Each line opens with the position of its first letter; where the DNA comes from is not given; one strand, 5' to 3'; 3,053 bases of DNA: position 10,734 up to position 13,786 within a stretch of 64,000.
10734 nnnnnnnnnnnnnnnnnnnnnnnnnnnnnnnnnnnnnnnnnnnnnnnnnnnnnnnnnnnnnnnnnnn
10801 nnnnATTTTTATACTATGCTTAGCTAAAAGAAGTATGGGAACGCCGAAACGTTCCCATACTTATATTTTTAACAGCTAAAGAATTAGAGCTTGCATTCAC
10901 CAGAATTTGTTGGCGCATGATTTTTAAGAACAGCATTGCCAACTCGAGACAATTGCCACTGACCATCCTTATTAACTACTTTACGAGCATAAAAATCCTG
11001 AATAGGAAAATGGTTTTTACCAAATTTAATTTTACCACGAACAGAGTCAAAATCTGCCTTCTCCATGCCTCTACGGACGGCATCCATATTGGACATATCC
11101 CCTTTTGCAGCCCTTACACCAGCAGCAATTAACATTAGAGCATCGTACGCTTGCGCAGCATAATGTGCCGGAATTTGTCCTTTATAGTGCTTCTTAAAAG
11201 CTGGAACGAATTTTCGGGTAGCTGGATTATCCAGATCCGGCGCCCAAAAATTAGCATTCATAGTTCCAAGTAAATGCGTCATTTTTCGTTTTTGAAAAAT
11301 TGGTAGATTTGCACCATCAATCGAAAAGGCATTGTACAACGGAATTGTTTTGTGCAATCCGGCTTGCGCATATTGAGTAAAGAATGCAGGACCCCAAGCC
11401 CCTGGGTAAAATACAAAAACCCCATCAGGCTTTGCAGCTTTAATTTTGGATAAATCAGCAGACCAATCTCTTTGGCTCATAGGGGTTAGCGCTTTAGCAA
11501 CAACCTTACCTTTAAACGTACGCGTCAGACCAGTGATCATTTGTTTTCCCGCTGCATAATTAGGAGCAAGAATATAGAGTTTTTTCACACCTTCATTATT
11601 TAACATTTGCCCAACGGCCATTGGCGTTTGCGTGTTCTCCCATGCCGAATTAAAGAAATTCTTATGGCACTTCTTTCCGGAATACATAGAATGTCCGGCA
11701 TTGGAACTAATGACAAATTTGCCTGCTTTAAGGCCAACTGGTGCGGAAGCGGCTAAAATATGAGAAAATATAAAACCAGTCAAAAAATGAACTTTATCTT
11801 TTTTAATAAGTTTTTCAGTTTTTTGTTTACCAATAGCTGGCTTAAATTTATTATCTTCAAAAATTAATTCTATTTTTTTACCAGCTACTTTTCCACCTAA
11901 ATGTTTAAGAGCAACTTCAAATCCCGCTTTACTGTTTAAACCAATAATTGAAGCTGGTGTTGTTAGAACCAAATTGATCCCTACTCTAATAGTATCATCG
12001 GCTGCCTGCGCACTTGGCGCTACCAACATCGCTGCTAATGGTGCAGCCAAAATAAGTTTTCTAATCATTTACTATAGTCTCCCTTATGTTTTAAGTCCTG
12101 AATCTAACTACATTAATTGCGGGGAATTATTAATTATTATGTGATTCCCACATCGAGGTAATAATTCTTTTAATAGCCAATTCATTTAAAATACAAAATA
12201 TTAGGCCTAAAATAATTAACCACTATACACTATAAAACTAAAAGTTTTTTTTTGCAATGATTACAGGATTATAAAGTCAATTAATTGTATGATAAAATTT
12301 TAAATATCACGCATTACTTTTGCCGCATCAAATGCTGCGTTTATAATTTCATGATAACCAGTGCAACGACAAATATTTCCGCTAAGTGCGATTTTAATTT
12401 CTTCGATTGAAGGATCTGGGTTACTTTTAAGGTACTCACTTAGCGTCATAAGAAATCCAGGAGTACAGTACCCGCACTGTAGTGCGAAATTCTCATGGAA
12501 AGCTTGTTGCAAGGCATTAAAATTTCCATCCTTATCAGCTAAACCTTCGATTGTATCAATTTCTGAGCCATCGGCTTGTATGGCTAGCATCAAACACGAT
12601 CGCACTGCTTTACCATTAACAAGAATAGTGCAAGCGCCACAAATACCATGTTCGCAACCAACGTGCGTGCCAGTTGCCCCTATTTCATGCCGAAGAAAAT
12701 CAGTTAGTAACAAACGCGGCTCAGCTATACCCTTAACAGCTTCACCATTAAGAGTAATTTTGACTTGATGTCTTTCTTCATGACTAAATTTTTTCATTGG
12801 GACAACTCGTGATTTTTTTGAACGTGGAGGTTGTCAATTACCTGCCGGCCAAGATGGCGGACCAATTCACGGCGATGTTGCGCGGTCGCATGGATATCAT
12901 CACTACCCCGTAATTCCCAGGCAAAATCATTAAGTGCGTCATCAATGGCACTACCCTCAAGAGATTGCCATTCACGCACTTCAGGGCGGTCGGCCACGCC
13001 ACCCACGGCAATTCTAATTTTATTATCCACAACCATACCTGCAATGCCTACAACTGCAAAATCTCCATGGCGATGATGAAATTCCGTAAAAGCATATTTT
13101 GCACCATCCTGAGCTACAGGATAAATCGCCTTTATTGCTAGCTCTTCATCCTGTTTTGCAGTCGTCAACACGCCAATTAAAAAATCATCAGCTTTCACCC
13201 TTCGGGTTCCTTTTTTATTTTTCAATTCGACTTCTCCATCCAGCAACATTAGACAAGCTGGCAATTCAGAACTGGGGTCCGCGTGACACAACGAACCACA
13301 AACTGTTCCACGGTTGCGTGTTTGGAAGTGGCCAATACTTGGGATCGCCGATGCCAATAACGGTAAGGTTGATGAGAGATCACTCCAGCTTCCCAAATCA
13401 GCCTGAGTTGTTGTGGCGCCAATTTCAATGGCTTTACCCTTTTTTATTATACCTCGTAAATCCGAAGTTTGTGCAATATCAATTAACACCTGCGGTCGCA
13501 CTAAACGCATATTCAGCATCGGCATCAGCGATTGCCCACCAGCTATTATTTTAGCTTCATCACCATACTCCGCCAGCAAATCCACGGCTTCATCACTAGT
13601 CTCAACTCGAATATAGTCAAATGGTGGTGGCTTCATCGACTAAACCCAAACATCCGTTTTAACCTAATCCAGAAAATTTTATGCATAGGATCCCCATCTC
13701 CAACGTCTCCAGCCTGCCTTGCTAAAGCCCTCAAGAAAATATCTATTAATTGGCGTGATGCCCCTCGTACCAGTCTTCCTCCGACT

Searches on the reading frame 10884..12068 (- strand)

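Call 18: search_protein_families(library=pfam, proteins=[window:10884-12068:-])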
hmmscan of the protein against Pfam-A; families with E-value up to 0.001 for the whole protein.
window:10884-12068:- (394 aa): 3 families
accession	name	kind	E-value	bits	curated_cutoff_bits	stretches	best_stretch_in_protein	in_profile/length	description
PF13458.12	Peripla_BP_6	-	8.7e-73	246.4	31.7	1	26-368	1-341/343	Periplasmic binding protein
PF13433.12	Peripla_BP_5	-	2.3e-25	89.9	27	1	27-373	1-344/363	Periplasmic binding protein domain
PF01094.35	ANF_receptor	-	1.9e-09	37.5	25.4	1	50-352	6-337/353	Receptor family ligand binding region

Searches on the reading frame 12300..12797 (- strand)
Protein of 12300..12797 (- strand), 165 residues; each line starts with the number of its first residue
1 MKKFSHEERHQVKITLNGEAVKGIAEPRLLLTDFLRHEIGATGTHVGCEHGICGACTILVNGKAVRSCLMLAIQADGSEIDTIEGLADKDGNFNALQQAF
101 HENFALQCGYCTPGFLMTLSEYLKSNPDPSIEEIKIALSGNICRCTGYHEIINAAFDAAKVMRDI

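Call 18: search_protein_families(library=pfam, proteins=[window:12300-12797:-])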
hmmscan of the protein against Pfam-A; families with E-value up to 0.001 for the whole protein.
window:12300-12797:- (165 aa): 3 families
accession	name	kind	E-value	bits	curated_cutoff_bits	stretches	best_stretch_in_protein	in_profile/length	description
PF01799.25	Fer2_2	-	2.6e-29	101.6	30.3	1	82-155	1-74/75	[2Fe-2S] binding domain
PF00111.32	Fer2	-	3.5e-06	27.3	21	1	15-68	2-55/77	2Fe-2S iron-sulfur cluster binding domain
PF13085.11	Fer2_3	-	6.5e-06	26.6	27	1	47-79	51-83/107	2Fe-2S iron-sulfur cluster binding domain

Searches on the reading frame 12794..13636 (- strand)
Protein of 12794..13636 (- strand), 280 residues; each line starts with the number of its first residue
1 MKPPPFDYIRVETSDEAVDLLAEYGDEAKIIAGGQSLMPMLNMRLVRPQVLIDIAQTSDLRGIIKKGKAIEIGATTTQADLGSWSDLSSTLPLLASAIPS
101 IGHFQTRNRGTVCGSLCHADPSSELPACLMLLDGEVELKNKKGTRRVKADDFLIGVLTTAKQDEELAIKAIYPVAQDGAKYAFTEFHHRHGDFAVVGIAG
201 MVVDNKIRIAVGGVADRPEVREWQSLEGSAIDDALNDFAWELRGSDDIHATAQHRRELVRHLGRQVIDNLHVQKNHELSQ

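Call 18: search_protein_families(library=pfam, proteins=[window:12794-13636:-])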
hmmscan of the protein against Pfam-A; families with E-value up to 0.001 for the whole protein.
window:12794-13636:- (280 aa): 2 families
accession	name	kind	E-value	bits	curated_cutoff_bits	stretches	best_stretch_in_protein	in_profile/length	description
PF00941.27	FAD_binding_5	-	1.2e-42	146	27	1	5-173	2-168/170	FAD binding domain in molybdopterin dehydrogenase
PF03450.22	CO_deh_flav_C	-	0.00017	22.1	25.5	0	182-267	2-99/102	CO dehydrogenase flavoprotein C-terminal domain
